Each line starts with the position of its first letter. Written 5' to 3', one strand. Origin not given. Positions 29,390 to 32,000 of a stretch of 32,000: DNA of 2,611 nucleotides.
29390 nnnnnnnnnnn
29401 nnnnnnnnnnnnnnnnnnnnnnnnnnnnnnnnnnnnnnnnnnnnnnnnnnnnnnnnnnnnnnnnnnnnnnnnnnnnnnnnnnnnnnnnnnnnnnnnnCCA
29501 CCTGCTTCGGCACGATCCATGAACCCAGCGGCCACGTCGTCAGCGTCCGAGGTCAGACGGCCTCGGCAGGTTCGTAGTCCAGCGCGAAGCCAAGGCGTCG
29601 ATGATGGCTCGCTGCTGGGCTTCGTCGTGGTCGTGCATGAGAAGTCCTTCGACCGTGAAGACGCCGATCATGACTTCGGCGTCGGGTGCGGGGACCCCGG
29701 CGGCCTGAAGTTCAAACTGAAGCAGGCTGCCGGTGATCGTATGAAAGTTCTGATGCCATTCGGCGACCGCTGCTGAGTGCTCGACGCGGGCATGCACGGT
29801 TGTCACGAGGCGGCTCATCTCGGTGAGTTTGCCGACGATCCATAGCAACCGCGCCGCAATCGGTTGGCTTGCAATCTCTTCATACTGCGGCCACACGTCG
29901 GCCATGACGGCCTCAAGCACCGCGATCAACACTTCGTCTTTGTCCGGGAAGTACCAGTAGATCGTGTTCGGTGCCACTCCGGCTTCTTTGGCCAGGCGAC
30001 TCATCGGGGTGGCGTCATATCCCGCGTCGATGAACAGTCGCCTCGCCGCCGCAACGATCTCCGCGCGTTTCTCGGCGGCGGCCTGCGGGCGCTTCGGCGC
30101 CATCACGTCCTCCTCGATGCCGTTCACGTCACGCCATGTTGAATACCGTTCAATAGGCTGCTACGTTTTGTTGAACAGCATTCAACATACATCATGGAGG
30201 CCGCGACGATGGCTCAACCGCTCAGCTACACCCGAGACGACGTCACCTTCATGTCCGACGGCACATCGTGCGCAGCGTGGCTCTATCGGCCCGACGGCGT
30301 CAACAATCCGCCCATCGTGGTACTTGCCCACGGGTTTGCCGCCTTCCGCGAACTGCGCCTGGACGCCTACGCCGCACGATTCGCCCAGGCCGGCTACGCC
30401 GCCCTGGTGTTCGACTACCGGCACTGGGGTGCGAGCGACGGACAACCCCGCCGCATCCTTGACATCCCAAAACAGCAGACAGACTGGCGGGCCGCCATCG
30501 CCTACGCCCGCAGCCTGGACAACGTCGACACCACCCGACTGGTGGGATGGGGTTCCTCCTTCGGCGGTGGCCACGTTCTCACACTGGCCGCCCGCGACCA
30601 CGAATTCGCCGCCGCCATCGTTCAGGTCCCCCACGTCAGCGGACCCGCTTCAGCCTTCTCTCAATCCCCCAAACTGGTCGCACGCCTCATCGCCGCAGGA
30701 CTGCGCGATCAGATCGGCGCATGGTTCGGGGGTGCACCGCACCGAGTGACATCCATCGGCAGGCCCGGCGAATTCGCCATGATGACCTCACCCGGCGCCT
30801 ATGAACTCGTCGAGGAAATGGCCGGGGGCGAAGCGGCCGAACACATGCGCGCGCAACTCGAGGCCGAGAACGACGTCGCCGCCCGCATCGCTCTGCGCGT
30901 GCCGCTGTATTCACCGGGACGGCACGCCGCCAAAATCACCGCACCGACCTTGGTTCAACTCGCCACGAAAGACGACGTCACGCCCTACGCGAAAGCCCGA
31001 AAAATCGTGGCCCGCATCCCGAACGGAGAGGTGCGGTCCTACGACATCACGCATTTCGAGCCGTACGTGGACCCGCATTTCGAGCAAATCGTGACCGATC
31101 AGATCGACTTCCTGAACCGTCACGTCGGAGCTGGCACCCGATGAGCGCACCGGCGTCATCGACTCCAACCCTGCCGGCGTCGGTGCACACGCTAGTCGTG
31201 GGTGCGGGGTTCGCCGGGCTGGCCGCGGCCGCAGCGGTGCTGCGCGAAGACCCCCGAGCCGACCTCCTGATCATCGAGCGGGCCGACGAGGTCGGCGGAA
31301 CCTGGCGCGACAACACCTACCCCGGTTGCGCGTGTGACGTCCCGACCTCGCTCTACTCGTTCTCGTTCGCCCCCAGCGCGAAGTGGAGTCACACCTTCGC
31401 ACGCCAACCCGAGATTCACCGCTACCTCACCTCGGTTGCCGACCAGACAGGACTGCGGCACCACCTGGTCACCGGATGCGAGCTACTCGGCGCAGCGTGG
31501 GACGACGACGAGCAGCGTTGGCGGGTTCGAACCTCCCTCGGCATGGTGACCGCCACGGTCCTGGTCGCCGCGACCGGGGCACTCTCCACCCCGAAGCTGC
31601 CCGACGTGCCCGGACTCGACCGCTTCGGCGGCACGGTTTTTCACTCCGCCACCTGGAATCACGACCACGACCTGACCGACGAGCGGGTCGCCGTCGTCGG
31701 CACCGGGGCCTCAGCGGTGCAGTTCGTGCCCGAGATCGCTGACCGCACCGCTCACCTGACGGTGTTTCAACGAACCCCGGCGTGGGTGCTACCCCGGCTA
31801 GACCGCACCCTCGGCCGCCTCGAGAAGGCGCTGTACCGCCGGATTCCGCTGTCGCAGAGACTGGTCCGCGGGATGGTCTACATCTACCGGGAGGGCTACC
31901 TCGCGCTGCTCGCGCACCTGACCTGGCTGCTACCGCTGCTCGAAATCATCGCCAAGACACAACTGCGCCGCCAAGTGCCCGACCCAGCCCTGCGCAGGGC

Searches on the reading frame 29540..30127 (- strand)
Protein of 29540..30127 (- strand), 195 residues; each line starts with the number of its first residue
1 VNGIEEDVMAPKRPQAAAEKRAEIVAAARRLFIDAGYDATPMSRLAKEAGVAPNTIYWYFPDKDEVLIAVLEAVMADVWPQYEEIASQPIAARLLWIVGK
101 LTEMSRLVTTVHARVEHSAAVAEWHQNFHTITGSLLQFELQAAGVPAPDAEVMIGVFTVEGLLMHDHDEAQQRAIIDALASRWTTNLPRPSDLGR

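Call 8: search_protein_families(library=pfam, proteins=[window:29540-30127:-])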
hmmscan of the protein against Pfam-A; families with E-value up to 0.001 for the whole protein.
window:29540-30127:- (195 aa): 1 family
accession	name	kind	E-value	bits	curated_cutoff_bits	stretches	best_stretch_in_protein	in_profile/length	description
PF00440.29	TetR_N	-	1.2e-18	67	24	1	24-70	1-47/47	Bacterial regulatory proteins, tetR family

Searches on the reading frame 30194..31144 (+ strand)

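Call 11: search_protein_families(library=pfam, proteins=[window:30194-31144:+], max_evalue=0.01)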
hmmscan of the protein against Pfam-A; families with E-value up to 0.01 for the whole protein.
window:30194-31144:+ (316 aa): 9 families
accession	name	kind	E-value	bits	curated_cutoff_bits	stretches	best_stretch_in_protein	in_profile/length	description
PF12146.15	Hydrolase_4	-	4.5e-16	59.3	27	2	41-166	6-130/239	Serine aminopeptidase, S33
PF02129.25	Peptidase_S15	-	2.5e-09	37.6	23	1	22-147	1-129/262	X-Pro dipeptidyl-peptidase (S15 family)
PF00326.27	Peptidase_S9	-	2.2e-08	34.3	22.6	1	95-148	45-99/213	Prolyl oligopeptidase family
PF01738.24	DLH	-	2.8e-08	34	21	1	27-146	2-129/217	Dienelactone hydrolase family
PF05448.18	AXE1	-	8e-08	31.8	21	1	97-149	159-211/321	Acetyl xylan esterase (AXE1)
PF00561.26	Abhydrolase_1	-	2.7e-07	31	25.8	1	40-149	1-103/245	alpha/beta hydrolase fold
PF20434.5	BD-FAE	-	3e-06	27.4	26.8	1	31-135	4-109/215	BD-FAE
PF12740.14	PETase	-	4.2e-05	23.5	28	1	35-173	50-180/263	PET hydrolase-like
PF03403.19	PAF-AH_p_II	-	0.00012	21.2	20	0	38-80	99-140/372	Platelet-activating factor acetylhydrolase, isoform II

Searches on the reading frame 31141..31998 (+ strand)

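Call 11: search_protein_families(library=pfam, proteins=[window:31141-31998:+], max_evalue=0.01)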
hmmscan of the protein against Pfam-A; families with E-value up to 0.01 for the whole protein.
window:31141-31998:+ (286 aa): 15 families
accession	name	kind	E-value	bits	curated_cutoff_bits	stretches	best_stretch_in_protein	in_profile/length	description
PF13738.12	Pyr_redox_3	-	6.5e-18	65.4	30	1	18-215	1-199/305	Pyridine nucleotide-disulphide oxidoreductase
PF00743.25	FMO-like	-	2.2e-14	53.3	22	1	19-221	6-224/532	Flavin-binding monooxygenase-like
PF13450.12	NAD_binding_8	-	2.9e-13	50.3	21.9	1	19-87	1-66/68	NAD(P)-binding Rossmann-like domain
PF07992.20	Pyr_redox_2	-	2.6e-12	47.2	26.1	1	17-227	3-188/291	Pyridine nucleotide-disulphide oxidoreductase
PF01266.30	DAO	-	7.6e-07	29.4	27.9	1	18-58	3-42/353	FAD dependent oxidoreductase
PF13454.12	NAD_binding_9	-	7.8e-07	29.6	21.8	1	19-77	2-63/155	FAD-NAD(P)-binding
PF13434.12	Lys_Orn_oxgnase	-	1.9e-06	27.7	21.3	1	90-207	95-215/339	L-lysine 6-monooxygenase/L-ornithine 5-monooxygenase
PF00070.33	Pyr_redox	-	8.5e-06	26.6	22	0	182-226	1-44/82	Pyridine nucleotide-disulphide oxidoreductase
PF03486.20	HI0933_like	-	0.00011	22.1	50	0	16-52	2-36/244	HI0933-like protein Rossmann domain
PF06197.19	DUF998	-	0.00034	20.8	30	0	4-35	93-124/184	Protein of unknown function (DUF998)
PF00890.30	FAD_binding_2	-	0.0028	17.3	20.4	1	17-54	2-37/414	FAD binding domain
PF12831.13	FAD_oxidored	-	0.0037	17.1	27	1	18-55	3-38/416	FAD dependent oxidoreductase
PF01946.23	Thi4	-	0.0037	17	26.2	0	17-55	20-58/235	Thi4 family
PF13241.12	NAD_binding_7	-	0.0051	17.8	22.1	0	176-213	3-40/104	Putative NAD(P)-binding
PF05834.18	Lycopene_cycl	-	0.0085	15.6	23.4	0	18-90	3-70/380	Lycopene cyclase protein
